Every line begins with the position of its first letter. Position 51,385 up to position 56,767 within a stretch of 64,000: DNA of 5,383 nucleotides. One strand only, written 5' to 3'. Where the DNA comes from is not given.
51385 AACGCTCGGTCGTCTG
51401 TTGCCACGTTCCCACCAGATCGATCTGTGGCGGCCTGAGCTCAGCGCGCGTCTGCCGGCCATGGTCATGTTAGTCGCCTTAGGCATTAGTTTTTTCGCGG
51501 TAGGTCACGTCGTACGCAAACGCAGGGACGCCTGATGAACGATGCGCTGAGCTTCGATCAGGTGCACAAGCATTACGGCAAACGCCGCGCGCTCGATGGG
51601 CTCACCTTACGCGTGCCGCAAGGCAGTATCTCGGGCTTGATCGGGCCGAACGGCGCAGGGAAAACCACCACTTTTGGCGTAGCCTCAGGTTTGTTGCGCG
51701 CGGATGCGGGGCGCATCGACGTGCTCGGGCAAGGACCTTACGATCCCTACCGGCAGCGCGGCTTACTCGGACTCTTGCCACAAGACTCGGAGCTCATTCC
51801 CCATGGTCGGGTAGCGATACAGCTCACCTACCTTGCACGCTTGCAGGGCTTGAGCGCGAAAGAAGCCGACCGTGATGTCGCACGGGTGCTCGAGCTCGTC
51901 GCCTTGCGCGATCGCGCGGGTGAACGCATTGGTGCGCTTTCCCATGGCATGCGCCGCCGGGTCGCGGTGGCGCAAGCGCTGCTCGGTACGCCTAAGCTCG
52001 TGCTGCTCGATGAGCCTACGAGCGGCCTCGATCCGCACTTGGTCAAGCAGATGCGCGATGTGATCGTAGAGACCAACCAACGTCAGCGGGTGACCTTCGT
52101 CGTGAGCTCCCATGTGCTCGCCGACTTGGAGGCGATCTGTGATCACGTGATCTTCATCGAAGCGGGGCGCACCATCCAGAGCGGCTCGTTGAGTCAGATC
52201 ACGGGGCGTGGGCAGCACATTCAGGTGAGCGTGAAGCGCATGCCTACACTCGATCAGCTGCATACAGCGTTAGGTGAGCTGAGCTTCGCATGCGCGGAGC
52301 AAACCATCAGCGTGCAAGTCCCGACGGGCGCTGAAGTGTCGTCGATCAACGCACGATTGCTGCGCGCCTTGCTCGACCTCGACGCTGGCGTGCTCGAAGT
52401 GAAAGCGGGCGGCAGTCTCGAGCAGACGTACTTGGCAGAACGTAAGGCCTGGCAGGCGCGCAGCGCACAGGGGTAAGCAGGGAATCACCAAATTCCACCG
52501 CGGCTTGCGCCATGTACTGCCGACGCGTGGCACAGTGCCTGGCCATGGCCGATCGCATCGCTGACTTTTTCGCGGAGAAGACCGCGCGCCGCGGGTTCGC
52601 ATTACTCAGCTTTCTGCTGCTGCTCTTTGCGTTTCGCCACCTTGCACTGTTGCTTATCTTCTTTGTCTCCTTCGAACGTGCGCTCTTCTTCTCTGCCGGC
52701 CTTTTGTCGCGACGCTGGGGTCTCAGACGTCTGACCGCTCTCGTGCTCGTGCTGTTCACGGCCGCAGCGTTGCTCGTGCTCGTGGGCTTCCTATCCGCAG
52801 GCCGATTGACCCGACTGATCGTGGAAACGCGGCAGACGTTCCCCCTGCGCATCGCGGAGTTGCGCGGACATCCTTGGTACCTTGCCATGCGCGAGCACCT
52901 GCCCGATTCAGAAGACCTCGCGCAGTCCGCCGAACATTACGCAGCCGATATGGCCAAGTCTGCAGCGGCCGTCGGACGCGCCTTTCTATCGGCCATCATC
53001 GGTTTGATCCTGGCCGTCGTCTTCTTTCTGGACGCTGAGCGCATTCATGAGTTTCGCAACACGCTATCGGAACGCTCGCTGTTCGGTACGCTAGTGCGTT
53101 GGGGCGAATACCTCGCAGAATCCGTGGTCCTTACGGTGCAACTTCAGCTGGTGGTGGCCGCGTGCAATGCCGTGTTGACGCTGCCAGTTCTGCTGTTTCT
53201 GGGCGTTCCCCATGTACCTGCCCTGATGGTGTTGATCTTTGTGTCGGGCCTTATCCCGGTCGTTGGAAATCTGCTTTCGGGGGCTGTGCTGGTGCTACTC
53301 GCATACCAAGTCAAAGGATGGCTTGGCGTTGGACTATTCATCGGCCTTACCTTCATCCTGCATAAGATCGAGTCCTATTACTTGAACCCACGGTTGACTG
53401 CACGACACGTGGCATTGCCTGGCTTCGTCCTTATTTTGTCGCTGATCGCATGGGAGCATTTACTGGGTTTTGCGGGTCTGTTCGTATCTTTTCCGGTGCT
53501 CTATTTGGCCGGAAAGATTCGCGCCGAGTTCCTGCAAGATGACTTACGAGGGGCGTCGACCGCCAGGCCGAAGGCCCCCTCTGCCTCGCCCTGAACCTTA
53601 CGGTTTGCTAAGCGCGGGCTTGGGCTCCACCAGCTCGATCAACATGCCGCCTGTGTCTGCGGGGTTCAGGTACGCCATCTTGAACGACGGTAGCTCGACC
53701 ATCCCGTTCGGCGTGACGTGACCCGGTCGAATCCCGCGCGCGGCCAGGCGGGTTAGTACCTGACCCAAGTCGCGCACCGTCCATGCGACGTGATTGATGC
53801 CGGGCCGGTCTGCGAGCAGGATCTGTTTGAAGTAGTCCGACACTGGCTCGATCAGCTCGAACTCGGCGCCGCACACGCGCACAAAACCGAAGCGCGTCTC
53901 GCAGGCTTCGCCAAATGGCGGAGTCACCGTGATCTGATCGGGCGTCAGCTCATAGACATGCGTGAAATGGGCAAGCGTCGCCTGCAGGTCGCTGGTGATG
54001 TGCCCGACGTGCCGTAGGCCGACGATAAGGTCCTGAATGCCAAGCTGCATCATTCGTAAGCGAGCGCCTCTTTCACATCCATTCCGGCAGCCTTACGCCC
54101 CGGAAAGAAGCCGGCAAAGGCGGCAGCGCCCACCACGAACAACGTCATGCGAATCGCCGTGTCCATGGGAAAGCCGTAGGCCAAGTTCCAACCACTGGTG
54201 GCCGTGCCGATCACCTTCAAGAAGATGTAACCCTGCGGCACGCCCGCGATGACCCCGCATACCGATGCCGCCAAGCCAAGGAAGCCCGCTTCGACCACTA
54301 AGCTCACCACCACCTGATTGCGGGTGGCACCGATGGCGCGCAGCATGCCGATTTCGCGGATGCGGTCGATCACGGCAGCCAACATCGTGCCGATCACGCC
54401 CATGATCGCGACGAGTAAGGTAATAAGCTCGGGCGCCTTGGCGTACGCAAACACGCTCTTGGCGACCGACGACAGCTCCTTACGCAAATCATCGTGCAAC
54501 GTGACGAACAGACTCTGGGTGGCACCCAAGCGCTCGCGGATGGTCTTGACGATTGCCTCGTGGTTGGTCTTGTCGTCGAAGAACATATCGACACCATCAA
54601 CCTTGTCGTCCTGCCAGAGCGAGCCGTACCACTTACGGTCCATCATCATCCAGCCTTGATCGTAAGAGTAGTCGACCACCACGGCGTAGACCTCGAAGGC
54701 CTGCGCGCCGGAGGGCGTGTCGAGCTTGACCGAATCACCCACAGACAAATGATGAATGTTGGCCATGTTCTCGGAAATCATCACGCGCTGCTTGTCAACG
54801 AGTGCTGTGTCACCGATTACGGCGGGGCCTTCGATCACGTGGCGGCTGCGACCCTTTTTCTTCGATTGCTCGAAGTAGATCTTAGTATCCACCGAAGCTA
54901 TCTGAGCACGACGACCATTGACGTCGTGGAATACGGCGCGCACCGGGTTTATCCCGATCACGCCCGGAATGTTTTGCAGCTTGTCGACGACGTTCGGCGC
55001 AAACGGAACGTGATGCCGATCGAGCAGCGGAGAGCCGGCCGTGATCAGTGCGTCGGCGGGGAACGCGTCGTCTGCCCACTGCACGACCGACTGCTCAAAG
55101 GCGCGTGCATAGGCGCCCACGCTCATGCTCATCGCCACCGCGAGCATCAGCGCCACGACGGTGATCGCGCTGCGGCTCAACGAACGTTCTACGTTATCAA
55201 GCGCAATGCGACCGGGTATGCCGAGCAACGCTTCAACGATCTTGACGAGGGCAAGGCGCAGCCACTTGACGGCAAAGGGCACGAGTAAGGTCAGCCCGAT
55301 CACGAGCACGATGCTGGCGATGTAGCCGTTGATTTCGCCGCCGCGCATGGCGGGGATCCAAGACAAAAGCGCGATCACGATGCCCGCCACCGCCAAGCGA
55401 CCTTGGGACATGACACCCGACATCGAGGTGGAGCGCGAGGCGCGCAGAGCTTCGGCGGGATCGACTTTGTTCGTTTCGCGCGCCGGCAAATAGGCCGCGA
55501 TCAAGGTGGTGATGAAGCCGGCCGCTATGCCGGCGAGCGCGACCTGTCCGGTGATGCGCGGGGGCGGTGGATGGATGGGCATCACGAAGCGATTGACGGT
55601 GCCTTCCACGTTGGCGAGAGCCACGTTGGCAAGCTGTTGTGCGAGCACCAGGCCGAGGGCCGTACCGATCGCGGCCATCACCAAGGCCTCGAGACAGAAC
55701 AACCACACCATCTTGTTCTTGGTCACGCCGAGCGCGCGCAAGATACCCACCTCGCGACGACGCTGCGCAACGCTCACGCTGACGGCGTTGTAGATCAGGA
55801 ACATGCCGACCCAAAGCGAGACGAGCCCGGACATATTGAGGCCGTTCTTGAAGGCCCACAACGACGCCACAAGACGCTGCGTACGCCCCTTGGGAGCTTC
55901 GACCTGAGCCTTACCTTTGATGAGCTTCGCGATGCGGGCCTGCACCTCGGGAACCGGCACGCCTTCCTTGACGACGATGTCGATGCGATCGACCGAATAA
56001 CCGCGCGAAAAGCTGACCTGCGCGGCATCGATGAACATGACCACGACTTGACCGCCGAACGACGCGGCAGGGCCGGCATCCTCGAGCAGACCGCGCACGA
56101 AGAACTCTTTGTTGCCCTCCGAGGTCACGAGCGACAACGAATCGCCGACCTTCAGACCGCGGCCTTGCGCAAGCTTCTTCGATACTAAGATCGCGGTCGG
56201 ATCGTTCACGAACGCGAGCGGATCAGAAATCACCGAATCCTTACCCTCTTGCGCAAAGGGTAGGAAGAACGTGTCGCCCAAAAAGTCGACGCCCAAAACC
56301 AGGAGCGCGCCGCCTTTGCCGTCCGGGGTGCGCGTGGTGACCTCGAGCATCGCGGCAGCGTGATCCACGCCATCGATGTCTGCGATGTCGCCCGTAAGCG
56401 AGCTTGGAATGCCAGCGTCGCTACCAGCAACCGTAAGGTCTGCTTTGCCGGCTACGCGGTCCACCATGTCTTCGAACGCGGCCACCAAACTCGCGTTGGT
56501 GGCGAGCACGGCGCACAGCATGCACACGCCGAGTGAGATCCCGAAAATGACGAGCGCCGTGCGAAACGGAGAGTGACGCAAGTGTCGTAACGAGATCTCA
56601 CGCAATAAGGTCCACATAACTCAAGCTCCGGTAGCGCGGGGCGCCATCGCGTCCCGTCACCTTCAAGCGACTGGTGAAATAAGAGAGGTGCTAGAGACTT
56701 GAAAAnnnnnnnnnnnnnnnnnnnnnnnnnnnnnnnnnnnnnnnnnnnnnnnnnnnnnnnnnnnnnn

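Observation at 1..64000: Pentamer CTTAC/GTAAG (core of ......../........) is several-fold over-represented and recruits rare codons and TAA stops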

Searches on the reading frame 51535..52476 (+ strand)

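Call 53: search_protein_families(library=pfam, proteins=[window:51535-52476:+])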
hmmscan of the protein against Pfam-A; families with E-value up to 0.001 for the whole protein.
window:51535-52476:+ (313 aa): 2 families
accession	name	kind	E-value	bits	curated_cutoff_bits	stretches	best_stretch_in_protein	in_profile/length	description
PF00005.33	ABC_tran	-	5.1e-27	95.6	25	1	20-163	1-137/137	ABC transporter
PF13304.12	AAA_21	-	5.9e-14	53.3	27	2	124-193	227-298/304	AAA domain, putative AbiEii toxin, Type IV TA system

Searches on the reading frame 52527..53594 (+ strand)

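Call 53: search_protein_families(library=pfam, proteins=[window:52527-53594:+])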
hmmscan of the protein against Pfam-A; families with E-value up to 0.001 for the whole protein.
window:52527-53594:+ (355 aa): 1 family
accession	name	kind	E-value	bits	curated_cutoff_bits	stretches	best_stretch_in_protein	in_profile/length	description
PF01594.21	AI-2E_transport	-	5.4e-27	95.3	34.3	1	26-328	8-319/327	AI-2E family transporter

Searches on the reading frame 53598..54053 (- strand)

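Call 53: search_protein_families(library=pfam, proteins=[window:53598-54053:-])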
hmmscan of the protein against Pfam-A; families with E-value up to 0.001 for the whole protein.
window:53598-54053:- (151 aa): 2 families
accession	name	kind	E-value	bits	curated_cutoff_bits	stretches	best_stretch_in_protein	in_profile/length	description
PF13669.12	Glyoxalase_4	-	6.1e-10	39.8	27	1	14-110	1-93/109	Glyoxalase/Bleomycin resistance protein/Dioxygenase superfamily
PF13468.12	Glyoxalase_3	-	8.1e-05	23.2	25.1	1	15-141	3-134/176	Glyoxalase-like domain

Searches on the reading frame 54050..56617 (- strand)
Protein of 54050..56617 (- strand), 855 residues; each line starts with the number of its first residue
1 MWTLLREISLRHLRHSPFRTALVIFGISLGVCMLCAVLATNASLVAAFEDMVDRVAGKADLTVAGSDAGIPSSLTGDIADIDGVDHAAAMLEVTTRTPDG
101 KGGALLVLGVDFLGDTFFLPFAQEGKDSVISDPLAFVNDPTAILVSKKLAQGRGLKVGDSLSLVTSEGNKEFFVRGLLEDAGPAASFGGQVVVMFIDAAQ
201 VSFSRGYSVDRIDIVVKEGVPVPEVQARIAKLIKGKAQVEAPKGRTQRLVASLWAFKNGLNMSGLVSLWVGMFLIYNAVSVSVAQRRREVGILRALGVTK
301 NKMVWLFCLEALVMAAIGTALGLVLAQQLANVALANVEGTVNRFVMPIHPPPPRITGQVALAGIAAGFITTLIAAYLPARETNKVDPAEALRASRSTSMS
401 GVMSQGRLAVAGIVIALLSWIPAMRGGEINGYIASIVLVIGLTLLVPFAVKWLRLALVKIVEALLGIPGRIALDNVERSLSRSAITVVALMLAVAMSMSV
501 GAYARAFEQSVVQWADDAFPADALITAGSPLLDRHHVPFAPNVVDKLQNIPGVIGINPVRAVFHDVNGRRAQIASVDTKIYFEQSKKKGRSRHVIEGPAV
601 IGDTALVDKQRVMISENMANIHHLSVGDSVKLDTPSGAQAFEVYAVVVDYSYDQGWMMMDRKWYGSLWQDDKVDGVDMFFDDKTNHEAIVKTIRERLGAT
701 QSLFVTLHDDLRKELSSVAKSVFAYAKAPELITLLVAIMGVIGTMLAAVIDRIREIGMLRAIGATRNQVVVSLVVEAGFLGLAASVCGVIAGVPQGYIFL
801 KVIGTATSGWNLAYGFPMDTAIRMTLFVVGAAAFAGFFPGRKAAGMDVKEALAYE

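Call 14: search_protein_families(library=pfam, proteins=[window:54050-56617:-])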
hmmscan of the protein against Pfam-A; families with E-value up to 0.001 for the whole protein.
window:54050-56617:- (855 aa): 2 families
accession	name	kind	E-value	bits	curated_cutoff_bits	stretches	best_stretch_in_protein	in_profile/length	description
PF02687.27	FtsX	-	9.2e-35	119.7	25.5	2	263-385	3-118/120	FtsX-like permease C-terminal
PF12704.14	MacB_PCD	-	3.5e-22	80.2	27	2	20-231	1-206/207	MacB-like periplasmic core domain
